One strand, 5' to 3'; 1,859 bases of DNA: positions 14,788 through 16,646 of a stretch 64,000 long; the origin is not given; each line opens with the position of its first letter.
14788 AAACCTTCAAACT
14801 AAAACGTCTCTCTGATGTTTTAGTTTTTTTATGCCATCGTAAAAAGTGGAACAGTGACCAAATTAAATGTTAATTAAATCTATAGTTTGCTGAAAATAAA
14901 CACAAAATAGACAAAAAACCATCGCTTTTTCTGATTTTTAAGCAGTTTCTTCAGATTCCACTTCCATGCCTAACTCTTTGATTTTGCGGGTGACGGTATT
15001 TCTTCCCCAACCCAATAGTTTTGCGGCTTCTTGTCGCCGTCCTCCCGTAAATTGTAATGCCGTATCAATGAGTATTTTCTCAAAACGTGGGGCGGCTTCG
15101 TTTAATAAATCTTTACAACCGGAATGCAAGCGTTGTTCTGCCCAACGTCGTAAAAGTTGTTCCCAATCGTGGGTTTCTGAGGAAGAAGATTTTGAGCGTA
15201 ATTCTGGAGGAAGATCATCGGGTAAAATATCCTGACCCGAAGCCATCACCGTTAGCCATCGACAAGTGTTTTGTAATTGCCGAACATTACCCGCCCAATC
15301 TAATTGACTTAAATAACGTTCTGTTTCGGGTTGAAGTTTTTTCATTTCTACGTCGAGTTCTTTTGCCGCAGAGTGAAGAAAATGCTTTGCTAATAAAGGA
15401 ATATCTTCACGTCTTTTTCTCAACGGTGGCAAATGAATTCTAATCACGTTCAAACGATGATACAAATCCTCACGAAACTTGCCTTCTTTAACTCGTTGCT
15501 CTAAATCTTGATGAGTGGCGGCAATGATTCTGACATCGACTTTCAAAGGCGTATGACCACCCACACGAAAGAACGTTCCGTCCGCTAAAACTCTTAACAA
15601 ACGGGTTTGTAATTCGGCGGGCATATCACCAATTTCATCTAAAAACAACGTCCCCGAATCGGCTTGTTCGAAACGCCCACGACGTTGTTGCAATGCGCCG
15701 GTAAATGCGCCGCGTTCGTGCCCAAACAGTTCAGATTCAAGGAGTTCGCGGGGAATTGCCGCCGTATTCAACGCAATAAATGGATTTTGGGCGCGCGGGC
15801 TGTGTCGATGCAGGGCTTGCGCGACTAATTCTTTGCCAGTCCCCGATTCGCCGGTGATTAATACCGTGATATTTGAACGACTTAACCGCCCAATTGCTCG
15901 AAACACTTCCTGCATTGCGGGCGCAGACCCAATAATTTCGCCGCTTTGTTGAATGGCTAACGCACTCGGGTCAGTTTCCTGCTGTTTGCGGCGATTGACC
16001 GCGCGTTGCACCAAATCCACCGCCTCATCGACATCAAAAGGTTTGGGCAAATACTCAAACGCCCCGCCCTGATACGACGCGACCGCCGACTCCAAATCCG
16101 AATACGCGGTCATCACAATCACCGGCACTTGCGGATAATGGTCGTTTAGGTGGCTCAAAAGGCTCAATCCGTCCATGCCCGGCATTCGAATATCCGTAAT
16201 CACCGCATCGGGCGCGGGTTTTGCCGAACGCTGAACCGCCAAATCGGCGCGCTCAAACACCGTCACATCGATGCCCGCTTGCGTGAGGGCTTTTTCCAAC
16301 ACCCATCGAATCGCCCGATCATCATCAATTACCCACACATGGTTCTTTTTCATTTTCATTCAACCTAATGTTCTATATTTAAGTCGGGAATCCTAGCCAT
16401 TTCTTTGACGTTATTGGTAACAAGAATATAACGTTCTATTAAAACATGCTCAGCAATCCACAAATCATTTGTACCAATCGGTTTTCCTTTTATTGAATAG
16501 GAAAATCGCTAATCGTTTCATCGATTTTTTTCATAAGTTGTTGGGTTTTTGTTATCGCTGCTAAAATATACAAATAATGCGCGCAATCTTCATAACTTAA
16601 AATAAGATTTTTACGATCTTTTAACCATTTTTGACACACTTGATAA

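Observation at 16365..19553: MmeI-like single-chain restriction-modification gene inserted between ntrB and ntrC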

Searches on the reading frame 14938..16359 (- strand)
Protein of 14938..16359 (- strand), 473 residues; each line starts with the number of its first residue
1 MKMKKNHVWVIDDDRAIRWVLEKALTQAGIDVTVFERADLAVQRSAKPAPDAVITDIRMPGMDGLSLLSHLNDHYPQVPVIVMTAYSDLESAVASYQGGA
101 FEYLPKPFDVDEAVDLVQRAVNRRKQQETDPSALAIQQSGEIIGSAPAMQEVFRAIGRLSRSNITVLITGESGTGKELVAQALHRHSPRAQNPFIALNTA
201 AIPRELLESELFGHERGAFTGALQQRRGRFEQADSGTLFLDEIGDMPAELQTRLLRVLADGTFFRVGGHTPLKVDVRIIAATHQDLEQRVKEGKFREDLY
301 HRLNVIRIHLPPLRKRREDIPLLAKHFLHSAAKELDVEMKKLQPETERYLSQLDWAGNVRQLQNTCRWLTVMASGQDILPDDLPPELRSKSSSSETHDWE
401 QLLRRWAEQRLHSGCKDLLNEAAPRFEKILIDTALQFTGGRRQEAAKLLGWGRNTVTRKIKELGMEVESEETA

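Call 5: search_protein_families(library=pfam, proteins=[window:14938-16359:-], max_evalue=0.01)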
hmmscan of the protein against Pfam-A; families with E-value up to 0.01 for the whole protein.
window:14938-16359:- (473 aa): 11 families
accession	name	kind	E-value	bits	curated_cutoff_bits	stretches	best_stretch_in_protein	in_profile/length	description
PF00158.32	Sigma54_activat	-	3.8e-73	245.1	20.2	1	142-309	1-168/168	Sigma-54 interaction domain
PF00072.30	Response_reg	-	1.9e-27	96.1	30.2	1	8-117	1-110/111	Response regulator receiver domain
PF25601.1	AAA_lid_14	-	2.6e-27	94.9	27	1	314-397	1-84/87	AAA+ ATPase lid domain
PF14532.12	Sigma54_activ_2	-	2.1e-26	93.3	25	1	143-313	1-138/138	Sigma-54 interaction domain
PF02954.25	HTH_8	-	6.5e-13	48.6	22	1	425-463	4-42/42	Bacterial regulatory protein, Fis family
PF07728.20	AAA_5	-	7.7e-07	29.6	22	1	166-285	2-124/139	AAA domain (dynein-related subfamily)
PF13191.12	AAA_16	-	0.00016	22.6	32.6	1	144-258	4-120/167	AAA ATPase domain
PF07724.20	AAA_2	-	0.00031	21.3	27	1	163-269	3-110/166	AAA domain (Cdc48 subfamily)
PF00004.35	AAA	-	0.0011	19.9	21.2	1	166-284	1-110/131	ATPase family associated with various cellular activities (AAA)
PF01078.27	Mg_chelatase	-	0.0049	16.7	20.3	0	221-256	93-128/207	Magnesium chelatase, subunit ChlI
PF00493.29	MCM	-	0.0062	16.1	23.3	0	160-282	54-171/224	MCM P-loop domain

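Call 7: search_protein_families(library=ncbifam, proteins=[window:14938-16359:-], max_evalue=0.01)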
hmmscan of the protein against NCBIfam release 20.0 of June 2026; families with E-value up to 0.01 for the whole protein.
window:14938-16359:- (473 aa): 119 families (the best 25 are shown)
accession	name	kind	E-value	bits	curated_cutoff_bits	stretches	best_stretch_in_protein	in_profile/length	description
TIGR01818.1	ntrC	equivalog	1.2e-224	746.3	558.6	1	8-463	1-463/463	nitrogen regulation protein NR(I)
NF008176.1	PRK10923.1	equivalog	1.2e-224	746.2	620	1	3-466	1-469/469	nitrogen regulation protein NR(I)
NF008469.0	PRK11361.1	equivalog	1.2e-135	452.8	714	1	5-466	4-457/461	acetoacetate metabolism transcriptional regulator AtoC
NF041946.1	LuxO_transreg_Vib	equivalog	4e-112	375.3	800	1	13-462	4-459/463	quorum-sensing sigma-54 dependent transcriptional regulator LuxO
NF051870.1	NAssimRespRegNtrX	equivalog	4.6e-109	365.3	600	1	7-465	3-452/452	nitrogen assimilation response regulator NtrX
NF007689.0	PRK10365.1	equivalog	9.8e-109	364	760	1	3-460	3-439/441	sigma-54-dependent response regulator transcription factor ZraR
TIGR02915.1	PEP_resp_reg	equivalog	5e-107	358.5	502.6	1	10-464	3-443/445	PEP-CTERM-box response regulator transcription factor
TIGR01817.1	nifA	equivalog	1.6e-103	347.3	528.85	1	126-393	182-448/534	nif-specific transcriptional activator NifA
NF011695.0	PRK15115.1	equivalog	1e-100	337.6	763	1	2-371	3-366/445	two-component system response regulator GlrR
NF041552.1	TF_PrdR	equivalog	9.6e-100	334.5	795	1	132-462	259-575/577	sigma-54 dependent transcriptional regulator PrdR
NF003451.0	PRK05022.1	equivalog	6.3e-99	332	476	1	123-466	173-511/512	nitric oxide reductase transcriptional regulator NorR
NF050807.1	TransRegFlbDCaul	equivalog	4.7e-98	329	750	1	27-463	22-438/454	sigma-54-dependent transcriptional regulator FlbD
NF049963.1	RespRegFlgRCampy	domain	1.2e-94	317.7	750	1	8-395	3-389/429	fla regulon two-component system response regulator FlgR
NF038308.1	RNA_repair_RtcR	equivalog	8.5e-94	315.3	650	1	121-456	160-504/530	RNA repair transcriptional activator RtcR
TIGR02329.1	propionate_PrpR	equivalog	1.3e-89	301.3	499.2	1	110-461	179-525/526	propionate catabolism operon regulatory protein PrpR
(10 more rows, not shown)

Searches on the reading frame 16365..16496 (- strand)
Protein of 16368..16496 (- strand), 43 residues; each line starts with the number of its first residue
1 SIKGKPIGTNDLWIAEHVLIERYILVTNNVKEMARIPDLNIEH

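Call 58: search_protein_families(library=pfam, proteins=[window:16365-16487:-], max_evalue=0.1)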
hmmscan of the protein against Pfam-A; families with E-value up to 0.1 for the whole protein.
window:16365-16487:- (40 aa): 0 families

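Call 60: search_dna_similar(query=window:16368-16496:-, collection=plasmids, mode=protein, max_evalue=1, max_rows=12)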
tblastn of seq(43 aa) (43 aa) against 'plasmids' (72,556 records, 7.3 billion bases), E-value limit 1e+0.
The search stops at 5000 records and this limit was reached: more records match than are counted here, and every count below describes the 5000 best-scoring records only.
Records with a match: at least 5000; places in all: 6101; records where one place covers at least 80% of the query: 4997.
Best place of each record, by identity: 60-80% 2; <60% 4998.
By first word of the organism name: Klebsiella 1903; Escherichia 1874; Salmonella 287; Enterobacter 168; Citrobacter 90; Piscirickettsia 78; Rhizobium 68; Sinorhizobium 50; Serratia 45; Burkholderia 44; and 89 more.
By predicted mobility (MOB-suite, as given by PLSDB): conjugative 2870; non-mobilizable 1298; mobilizable 832.
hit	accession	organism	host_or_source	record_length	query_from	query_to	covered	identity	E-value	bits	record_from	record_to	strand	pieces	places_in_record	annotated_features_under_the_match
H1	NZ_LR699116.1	Aquicella lusitana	Borehole HDN1, spa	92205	4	43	93%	60.0%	7e-8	52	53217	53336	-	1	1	type II toxin-antitoxin system VapC family toxin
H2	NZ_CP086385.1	Deinococcus radiophilus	Harpadon nehereus,cell culture,2 Mrad ...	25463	4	43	93%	57.5%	1e-6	49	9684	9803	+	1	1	type II toxin-antitoxin system VapC family toxin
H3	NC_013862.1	Allochromatium vinosum DSM 180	-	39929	4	42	91%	59.0%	8e-8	52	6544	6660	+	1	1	type II toxin-antitoxin system VapC family toxin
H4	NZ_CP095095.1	Flavonifractor plautii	Homo sapiens,isolate,feces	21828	3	43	95%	53.7%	1e-6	49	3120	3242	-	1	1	type II toxin-antitoxin system VapC family toxin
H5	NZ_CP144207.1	Sinorhizobium chiapasense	mixed culture,rhizosphere soil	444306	3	43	95%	53.7%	4e-4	42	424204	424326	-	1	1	type II toxin-antitoxin system VapC family toxin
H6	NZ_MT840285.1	Klebsiella pneumoniae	-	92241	2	42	95%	53.7%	1e-2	37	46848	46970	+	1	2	type II toxin-antitoxin system VapC family toxin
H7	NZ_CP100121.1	Klebsiella pneumoniae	Homo sapiens,urine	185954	2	42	95%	53.7%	1e-2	37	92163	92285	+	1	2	type II toxin-antitoxin system VapC family toxin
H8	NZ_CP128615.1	Escherichia coli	Homo sapiens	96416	2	42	95%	53.7%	1e-2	37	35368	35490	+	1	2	type II toxin-antitoxin system VapC family toxin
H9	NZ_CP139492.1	Klebsiella pneumoniae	pure culture,Ascites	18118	2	42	95%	53.7%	1e-2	37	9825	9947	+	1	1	type II toxin-antitoxin system VapC family toxin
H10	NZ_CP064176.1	Klebsiella pneumoniae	swine,mixed culture,Anal swab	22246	2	42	95%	53.7%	1e-2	37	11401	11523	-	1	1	type II toxin-antitoxin system VapC family toxin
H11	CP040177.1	Klebsiella pneumoniae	Homo sapiens,whole organism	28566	2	42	95%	53.7%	1e-2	37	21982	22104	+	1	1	type II toxin-antitoxin system VapC family toxin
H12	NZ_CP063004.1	Klebsiella pneumoniae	Homo sapiens,blood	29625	2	42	95%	53.7%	1e-2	37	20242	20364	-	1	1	type II toxin-antitoxin system VapC family toxin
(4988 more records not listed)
